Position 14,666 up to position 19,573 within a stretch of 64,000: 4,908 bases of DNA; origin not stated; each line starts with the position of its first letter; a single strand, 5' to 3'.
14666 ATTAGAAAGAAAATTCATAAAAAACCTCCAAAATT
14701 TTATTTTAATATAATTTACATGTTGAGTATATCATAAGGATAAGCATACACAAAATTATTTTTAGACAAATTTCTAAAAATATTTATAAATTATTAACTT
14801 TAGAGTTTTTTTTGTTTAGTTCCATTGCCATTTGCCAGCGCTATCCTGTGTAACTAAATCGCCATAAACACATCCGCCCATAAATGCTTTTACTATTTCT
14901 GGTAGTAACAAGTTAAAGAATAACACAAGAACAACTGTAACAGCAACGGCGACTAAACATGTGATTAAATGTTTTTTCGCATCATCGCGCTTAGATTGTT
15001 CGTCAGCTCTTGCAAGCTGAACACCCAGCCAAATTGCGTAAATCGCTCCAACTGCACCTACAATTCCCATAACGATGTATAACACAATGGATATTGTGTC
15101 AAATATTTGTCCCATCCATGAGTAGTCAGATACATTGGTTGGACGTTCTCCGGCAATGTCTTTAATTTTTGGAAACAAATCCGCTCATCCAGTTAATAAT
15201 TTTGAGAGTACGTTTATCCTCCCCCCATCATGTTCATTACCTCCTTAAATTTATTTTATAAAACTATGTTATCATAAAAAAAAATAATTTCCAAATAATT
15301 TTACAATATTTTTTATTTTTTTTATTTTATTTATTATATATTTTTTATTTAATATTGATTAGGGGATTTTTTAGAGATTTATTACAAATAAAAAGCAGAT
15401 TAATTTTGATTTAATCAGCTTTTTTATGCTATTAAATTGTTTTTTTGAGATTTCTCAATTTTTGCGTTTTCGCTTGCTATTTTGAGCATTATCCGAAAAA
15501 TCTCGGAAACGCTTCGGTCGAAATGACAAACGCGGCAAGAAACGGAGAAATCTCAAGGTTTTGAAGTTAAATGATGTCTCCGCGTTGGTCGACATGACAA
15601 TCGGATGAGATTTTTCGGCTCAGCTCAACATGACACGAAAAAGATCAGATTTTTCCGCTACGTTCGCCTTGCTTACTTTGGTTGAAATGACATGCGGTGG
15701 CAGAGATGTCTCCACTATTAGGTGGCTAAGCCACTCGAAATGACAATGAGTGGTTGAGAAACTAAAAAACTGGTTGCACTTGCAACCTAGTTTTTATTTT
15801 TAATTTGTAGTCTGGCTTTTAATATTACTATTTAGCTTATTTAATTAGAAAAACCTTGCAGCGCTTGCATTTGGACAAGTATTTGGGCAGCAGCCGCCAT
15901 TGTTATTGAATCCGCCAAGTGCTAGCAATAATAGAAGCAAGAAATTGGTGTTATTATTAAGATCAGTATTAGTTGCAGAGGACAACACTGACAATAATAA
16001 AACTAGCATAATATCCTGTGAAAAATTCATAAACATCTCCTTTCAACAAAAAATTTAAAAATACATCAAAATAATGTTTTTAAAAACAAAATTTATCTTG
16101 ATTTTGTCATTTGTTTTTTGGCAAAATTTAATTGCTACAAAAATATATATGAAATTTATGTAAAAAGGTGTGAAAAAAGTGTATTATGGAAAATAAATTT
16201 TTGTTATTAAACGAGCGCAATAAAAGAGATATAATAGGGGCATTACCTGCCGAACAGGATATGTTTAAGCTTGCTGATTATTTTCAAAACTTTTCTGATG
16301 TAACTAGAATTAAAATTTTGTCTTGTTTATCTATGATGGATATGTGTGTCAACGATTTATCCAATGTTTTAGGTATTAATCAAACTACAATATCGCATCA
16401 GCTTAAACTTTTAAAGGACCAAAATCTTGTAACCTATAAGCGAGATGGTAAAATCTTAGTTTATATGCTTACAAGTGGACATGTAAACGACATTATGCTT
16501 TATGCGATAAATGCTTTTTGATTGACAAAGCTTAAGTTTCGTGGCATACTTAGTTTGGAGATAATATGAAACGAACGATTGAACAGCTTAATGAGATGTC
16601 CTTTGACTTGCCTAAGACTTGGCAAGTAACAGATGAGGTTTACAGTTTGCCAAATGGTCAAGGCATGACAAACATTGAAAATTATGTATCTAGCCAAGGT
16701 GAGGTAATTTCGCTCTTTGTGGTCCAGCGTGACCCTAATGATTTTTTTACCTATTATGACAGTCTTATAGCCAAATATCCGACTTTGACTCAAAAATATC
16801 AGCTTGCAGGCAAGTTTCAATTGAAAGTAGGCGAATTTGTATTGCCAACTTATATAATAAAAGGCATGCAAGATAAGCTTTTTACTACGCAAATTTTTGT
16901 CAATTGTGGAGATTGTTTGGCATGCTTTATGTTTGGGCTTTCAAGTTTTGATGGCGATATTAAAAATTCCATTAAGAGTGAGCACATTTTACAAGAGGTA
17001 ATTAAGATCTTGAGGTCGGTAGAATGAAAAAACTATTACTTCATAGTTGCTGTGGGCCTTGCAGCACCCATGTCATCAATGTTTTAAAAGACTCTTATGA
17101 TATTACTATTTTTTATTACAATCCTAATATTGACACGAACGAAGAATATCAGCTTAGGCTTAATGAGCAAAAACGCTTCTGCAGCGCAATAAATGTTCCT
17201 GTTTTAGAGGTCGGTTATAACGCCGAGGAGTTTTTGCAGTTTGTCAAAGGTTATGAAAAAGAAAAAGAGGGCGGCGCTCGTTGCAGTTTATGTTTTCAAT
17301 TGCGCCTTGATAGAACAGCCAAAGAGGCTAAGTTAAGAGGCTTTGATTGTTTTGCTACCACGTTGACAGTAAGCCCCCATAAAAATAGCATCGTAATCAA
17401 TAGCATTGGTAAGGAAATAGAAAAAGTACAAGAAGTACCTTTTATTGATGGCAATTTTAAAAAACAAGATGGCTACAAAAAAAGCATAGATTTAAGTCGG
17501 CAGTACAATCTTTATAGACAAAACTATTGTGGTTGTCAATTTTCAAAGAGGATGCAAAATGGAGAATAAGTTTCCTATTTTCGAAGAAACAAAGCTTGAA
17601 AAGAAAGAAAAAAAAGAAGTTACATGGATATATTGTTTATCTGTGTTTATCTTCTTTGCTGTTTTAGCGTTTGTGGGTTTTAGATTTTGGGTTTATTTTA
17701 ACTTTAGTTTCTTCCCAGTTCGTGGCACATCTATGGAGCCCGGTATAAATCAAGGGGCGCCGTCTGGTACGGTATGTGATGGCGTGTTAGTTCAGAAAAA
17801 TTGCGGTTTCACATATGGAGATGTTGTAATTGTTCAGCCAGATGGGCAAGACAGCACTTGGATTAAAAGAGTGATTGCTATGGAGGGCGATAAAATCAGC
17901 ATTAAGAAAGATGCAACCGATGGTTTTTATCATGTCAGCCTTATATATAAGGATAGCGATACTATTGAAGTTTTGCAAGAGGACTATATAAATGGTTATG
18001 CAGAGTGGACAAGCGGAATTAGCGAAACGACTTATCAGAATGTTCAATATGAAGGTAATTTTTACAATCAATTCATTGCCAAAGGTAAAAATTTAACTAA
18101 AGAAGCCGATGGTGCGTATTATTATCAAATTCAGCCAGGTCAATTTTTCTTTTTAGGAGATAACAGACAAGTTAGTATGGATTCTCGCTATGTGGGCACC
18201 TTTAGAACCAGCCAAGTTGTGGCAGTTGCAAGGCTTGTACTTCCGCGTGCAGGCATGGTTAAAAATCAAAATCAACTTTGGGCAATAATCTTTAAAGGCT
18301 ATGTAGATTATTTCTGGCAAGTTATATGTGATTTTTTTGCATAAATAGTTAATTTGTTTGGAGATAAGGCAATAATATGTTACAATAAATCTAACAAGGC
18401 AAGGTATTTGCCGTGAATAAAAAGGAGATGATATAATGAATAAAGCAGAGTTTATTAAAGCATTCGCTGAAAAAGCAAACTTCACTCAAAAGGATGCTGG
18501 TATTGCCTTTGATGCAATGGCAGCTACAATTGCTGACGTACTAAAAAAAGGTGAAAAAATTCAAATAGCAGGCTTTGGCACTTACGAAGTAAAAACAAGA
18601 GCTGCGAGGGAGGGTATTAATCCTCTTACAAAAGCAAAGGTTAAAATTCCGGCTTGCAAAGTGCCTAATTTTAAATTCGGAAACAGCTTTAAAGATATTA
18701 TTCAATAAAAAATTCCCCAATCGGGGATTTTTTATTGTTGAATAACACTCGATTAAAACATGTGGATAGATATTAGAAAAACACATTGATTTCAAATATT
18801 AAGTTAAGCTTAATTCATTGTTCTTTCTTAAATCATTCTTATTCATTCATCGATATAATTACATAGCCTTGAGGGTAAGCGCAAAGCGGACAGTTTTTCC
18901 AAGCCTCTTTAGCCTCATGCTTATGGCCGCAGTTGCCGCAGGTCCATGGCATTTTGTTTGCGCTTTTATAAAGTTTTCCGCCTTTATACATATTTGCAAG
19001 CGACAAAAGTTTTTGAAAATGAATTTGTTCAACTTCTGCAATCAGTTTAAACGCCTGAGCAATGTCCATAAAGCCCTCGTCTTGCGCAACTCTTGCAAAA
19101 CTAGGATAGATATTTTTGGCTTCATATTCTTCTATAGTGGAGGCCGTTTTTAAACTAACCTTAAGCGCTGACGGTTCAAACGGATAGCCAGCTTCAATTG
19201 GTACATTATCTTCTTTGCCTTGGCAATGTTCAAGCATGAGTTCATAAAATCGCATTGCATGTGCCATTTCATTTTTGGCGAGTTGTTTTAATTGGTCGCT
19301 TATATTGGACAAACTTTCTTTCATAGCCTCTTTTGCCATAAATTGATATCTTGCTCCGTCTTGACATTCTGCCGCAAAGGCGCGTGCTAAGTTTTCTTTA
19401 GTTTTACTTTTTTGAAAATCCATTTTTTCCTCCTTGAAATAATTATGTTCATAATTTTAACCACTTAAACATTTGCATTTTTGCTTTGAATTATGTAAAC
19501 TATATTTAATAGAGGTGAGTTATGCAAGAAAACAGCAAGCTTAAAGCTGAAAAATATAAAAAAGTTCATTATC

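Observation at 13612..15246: Cluster of three paralogous two-TM proteins with T4SS-pilin-like architecture, conserved cores and unrelated tails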

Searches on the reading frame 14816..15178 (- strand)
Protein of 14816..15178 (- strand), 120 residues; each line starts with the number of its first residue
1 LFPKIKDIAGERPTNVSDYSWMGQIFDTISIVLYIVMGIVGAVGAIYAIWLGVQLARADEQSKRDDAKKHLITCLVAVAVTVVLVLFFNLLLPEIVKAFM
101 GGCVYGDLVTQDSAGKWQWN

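Call 6: search_protein_families(library=pfam, proteins=[window:14816-15178:-], max_evalue=10)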
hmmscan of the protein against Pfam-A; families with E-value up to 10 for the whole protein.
window:14816-15178:- (120 aa): 25 families
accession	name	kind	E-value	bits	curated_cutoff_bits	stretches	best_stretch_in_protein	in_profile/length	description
PF18895.5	T4SS_pilin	-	1.9e-07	31.5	26.6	1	23-89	3-69/71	Type IV secretion system pilin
PF07331.16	TctB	-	0.0012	19.5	29.1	1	29-92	77-132/137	Tripartite tricarboxylate transporter TctB family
PF01810.24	LysE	-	0.0058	16.6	25.6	1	35-70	57-92/193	LysE type translocator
PF03611.19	EIIC-GAT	-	0.0096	15.5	24.2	1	25-101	214-281/394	PTS system sugar-specific permease component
PF20176.3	DUF6541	-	0.0097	14.7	29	1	19-90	34-110/646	Family of unknown function (DUF6541)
PF00654.25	Voltage_CLC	-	0.012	15.3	24.8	1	26-94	158-220/346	Voltage gated chloride channel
PF11992.13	TgpA_N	-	0.012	15.1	30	1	39-100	128-189/333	TgpA N-terminal domain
PF10873.13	CYYR1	-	0.013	16.3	31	1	10-64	35-88/149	Cysteine and tyrosine-rich protein 1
PF03600.22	CitMHS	-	0.013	15.1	31.9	1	22-93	151-225/336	Citrate transporter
PF13687.11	DUF4153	-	0.016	14.8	27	1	29-88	133-191/373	Domain of unknown function (DUF4153)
PF13572.11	DUF4134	-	0.017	15.8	26.5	1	22-88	31-93/93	Domain of unknown function (DUF4134)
PF00335.26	Tetraspanin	-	0.045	13.8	32.1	1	29-88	4-63/225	Tetraspanin family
PF17319.7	DUF5362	-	0.079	13.3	25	1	36-66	23-53/94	Family of unknown function (DUF5362)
PF20556.3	DUF6768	-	0.097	12.8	27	1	22-86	32-93/123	Family of unknown function (DUF6768)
PF11712.13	Vma12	-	0.12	12.8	25.5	1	21-94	67-132/137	Endoplasmic reticulum-based factor for assembly of V-ATPase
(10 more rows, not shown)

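Call 7: search_protein_families(library=ncbifam, proteins=[window:14816-15178:-], max_evalue=10)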
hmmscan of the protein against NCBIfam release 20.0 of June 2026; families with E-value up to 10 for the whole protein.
window:14816-15178:- (120 aa): 13 families
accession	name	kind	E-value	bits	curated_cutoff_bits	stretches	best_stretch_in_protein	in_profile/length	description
NF045849.1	ICE_MMCAP2_0565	equivalog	2.7e-12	46.2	40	1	23-91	7-76/80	Mbov_0395 family pilin-like conjugal transfer protein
NF007591.0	PRK10229.1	equivalog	0.0038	16.9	288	1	39-119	73-150/206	threonine export protein RhtC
TIGR00949.1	2A76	subfamily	0.0051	16.6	183.95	1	33-91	53-107/185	homoserine/threonine efflux transporter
NF007812.0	PRK10520.1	equivalog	0.0077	15.8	209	1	35-93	70-134/206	homoserine/homoserine lactone efflux protein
NF043081.1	MMSYN1_0165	equivalog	0.025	13.6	350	1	36-92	180-236/388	oligopeptide ABC transporter permease OppB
NF052396.1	MATE_WgkD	equivalog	0.034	13.1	510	1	27-101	42-116/428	tryglysin-associated MATE efflux transporter WgkD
NF033218.1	anchor_AmaP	equivalog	0.037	13.8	55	1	30-91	5-69/166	alkaline shock response membrane anchor protein AmaP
TIGR03943.1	TIGR03943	equivalog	0.048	13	88.8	1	32-88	15-72/221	TIGR03943 family putative permease subunit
NF046000.1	MAG1210_fam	subfamily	0.064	11.9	275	1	27-91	63-120/550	MAG1210 family protein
NF038277.1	accessory_MacP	equivalog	0.07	13.6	45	1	56-87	62-93/98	cell wall synthase accessory phosphoprotein MacP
TIGR04361.1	TrbK_Ti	equivalog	0.28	11.5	50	1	31-66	4-40/64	entry exclusion protein TrbK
NF040945.1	CCC_membrane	equivalog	0.8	10.1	65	1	26-92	8-79/99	CCC motif membrane protein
NF045846.1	MSC0882_dom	subfamily_domain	1.1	8.4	60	1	20-51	150-181/244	MSC_0882 family membrane protein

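Call 8: search_protein_families(library=phrogs, proteins=[window:14816-15178:-], max_evalue=10)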
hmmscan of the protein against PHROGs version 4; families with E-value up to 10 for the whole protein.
window:14816-15178:- (120 aa): 10 families
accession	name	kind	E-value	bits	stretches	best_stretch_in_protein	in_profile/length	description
phrog_16154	-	unknown function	0.00092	19.5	1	36-98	71-138/207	-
phrog_15739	-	unknown function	0.025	16.1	1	2-48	19-65/72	-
phrog_15952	-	unknown function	0.027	15.7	1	43-98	10-66/76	-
phrog_950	-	unknown function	0.096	13.1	1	31-88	145-200/272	-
phrog_404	-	tail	0.15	13.2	1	27-68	13-55/118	minor tail protein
phrog_7987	-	unknown function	0.18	12.9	1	23-54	38-69/118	-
phrog_1068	-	tail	0.44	10.2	1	21-87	339-409/706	tail length tape measure protein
phrog_22950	-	unknown function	1.2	10.7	1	71-103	4-36/57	-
phrog_1374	-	unknown function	3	8.7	1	14-64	32-81/89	-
phrog_4200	-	tail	5.8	6.2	1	25-51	211-237/732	tail length tape measure protein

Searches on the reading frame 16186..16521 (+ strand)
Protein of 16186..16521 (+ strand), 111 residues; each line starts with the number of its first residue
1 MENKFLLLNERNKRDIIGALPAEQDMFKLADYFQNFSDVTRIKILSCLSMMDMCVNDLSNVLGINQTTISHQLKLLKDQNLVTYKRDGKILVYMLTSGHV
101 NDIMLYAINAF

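Call 10: search_protein_families(library=pfam, proteins=[window:16186-16521:+], max_evalue=0.001)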
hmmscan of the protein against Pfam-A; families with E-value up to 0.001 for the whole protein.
window:16186-16521:+ (111 aa): 4 families
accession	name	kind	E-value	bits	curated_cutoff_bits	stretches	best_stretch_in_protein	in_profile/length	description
PF01022.26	HTH_5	-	6.2e-14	52.1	22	1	38-84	1-47/47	Bacterial regulatory protein, arsR family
PF12840.13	HTH_20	-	7.9e-05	23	27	1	39-83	4-49/51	Helix-turn-helix domain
PF12802.13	MarR_2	-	0.00048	20.7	27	1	55-88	23-56/61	MarR family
PF13412.12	HTH_24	-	0.00083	19.3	21.9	0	41-83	5-48/48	Winged helix-turn-helix DNA-binding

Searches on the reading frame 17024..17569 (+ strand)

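Call 10: search_protein_families(library=pfam, proteins=[window:17024-17569:+], max_evalue=0.001)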
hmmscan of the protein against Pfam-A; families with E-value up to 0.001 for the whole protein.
window:17024-17569:+ (181 aa): 1 family
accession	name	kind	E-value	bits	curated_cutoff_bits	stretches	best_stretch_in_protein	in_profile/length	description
PF02677.20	QueH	-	9.3e-68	228.2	23.5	1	4-176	1-174/175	Epoxyqueuosine reductase QueH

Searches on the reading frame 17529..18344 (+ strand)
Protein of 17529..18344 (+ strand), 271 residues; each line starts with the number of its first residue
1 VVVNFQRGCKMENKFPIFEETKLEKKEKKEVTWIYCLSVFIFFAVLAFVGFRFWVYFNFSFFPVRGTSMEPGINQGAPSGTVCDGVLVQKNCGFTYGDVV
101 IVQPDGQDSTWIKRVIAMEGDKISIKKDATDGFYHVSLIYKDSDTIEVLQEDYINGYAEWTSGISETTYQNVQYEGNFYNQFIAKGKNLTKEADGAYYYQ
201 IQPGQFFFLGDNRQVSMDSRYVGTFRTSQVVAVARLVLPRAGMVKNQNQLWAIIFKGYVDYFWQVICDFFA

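Call 10: search_protein_families(library=pfam, proteins=[window:17529-18344:+], max_evalue=0.001)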
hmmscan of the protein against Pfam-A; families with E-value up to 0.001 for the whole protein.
window:17529-18344:+ (271 aa): 2 families
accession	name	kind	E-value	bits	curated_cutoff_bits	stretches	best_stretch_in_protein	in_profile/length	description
PF10502.14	Peptidase_S26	-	3.5e-23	82.8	22.9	1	40-237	7-166/168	Signal peptidase, peptidase S26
PF00717.28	Peptidase_S24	-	0.0001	22.4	23.3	1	63-126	39-92/116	Peptidase S24-like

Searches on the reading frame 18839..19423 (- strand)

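Call 10: search_protein_families(library=pfam, proteins=[window:18839-19423:-], max_evalue=0.001)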
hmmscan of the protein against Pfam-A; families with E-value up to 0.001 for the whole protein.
window:18839-19423:- (194 aa): 3 families
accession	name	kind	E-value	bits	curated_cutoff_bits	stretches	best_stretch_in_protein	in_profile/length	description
PF02915.23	Rubrerythrin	-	2e-21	77.2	22.8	1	10-142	1-136/137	Rubrerythrin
PF21349.2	RUBY_RBDX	-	4e-06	26.6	26.5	1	160-186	1-27/30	Rubrerythrin, rubredoxin-like domain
PF00210.30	Ferritin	-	2.1e-05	24.9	24.5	0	99-147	11-59/142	Ferritin-like domain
